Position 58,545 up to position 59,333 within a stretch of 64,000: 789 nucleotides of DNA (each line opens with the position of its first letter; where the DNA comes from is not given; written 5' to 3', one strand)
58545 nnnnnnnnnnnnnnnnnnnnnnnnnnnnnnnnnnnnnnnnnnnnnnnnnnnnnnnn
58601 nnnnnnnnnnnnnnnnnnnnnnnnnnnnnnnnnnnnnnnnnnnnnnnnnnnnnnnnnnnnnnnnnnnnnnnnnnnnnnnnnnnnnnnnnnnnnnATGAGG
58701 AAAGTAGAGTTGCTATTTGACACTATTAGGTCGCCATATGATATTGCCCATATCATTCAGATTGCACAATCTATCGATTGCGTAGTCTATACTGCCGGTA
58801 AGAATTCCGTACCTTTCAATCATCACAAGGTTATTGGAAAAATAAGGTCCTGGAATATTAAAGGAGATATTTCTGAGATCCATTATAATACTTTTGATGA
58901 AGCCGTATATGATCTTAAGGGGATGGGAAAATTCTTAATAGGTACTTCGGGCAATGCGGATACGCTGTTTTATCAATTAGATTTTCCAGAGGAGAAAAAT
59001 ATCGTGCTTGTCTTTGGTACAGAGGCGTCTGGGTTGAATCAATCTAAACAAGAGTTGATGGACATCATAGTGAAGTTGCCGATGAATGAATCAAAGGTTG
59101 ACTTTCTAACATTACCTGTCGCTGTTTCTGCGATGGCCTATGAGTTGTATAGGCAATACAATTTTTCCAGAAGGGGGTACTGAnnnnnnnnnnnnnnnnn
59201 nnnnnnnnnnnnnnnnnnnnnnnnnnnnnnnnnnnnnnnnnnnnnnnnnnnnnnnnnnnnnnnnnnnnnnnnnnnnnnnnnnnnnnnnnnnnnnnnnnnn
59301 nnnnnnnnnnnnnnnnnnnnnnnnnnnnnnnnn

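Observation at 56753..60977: About 4-kb insertion bounded by perfect 43-bp direct repeats duplicating the 3' end of a response-regulator gene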

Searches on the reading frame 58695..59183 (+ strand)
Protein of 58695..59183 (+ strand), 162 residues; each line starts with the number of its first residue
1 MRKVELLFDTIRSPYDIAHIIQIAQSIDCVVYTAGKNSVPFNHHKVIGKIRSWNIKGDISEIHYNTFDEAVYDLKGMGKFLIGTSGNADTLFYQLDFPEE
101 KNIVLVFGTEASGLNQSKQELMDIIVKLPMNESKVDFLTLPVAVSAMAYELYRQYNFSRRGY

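Call 10: search_protein_families(library=pfam, max_evalue=0.01, proteins=[window:58695-59183:+])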
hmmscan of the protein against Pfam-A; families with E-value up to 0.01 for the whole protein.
window:58695-59183:+ (162 aa): 1 family
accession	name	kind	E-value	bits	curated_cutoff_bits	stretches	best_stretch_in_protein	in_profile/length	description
PF00588.24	SpoU_methylase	-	9.1e-13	49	29.7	1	5-149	3-142/142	SpoU rRNA Methylase family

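Call 30: search_protein_families(library=padloc, max_evalue=0.01, proteins=[window:58695-59183:+])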
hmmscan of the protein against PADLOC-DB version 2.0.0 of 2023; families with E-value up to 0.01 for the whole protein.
window:58695-59183:+ (162 aa): 0 families

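Call 31: search_protein_families(library=ncbifam, max_evalue=0.01, proteins=[window:58695-59183:+])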
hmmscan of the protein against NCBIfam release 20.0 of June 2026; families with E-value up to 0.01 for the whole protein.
window:58695-59183:+ (162 aa): 8 families
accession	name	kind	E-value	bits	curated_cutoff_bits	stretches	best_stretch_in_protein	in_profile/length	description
TIGR00186.1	rRNA_methyl_3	equivalog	1.7e-10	40.8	160.15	1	7-154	97-239/240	23S rRNA (guanosine(2251)-2'-O)-methyltransferase RlmB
NF008386.0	PRK11181.1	equivalog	4.1e-08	32.8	366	1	68-155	158-242/244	23S rRNA (guanosine(2251)-2'-O)-methyltransferase RlmB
TIGR00185.1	tRNA_yibK_trmL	equivalog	2.9e-07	30.5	190.6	1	67-158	63-151/154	tRNA (uridine(34)/cytosine(34)/5-carboxymethylaminomethyluridine(34)-2'-O)-methyltransferase TrmL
NF008117.0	PRK10864.1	equivalog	6.6e-07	28.8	267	1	59-155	249-342/344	tRNA/rRNA methyltransferase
TIGR00050.1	rRNA_methyl_1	subfamily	1.9e-06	27.9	167.15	1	80-157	74-159/233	TrmJ/YjtD family RNA methyltransferase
NF041077.1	tRNAmeth_TrmJ_Sulfolob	equivalog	7.9e-06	25.7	350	1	97-155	98-155/229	tRNA (cytidine-2'-O-)-methyltransferase TrmJ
NF007752.0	PRK10433.1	equivalog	2.2e-05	24.1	212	1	101-152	106-156/228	tRNA/rRNA methyltransferase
NF008295.0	PRK11081.1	equivalog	0.00031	20.3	227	1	8-156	24-166/230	tRNA (guanosine(18)-2'-O)-methyltransferase TrmH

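Call 54: search_solved_structures(query=window:58695-59183:+, max_evalue=0.01)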
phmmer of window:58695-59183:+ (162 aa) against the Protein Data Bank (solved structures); distinct sequences matched with E-value up to 0.01: 6.
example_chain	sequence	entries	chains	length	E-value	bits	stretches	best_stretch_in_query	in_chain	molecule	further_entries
9j5p_B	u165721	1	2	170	0.00031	23.9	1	62-157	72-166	Putative tRNA (cytidine(34)-2'-O)-methyltransferase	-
8w9u_A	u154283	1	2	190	0.0004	23.5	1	62-157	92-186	Putative tRNA (cytidine(34)-2'-O)-methyltransferase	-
1gz0_A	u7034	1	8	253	0.00065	22.8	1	78-154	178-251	HYPOTHETICAL TRNA/RRNA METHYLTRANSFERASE YJFH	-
4pzk_A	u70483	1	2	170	0.00066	22.8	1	63-157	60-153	tRNA (cytidine(34)-2'-O)-methyltransferase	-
1x7o_A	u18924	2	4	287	0.00087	22.4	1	76-155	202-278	rRNA methyltransferase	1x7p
7edc_A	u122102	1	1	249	0.0066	19.6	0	63-155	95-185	tRNA (guanosine(18)-2'-O)-methyltransferase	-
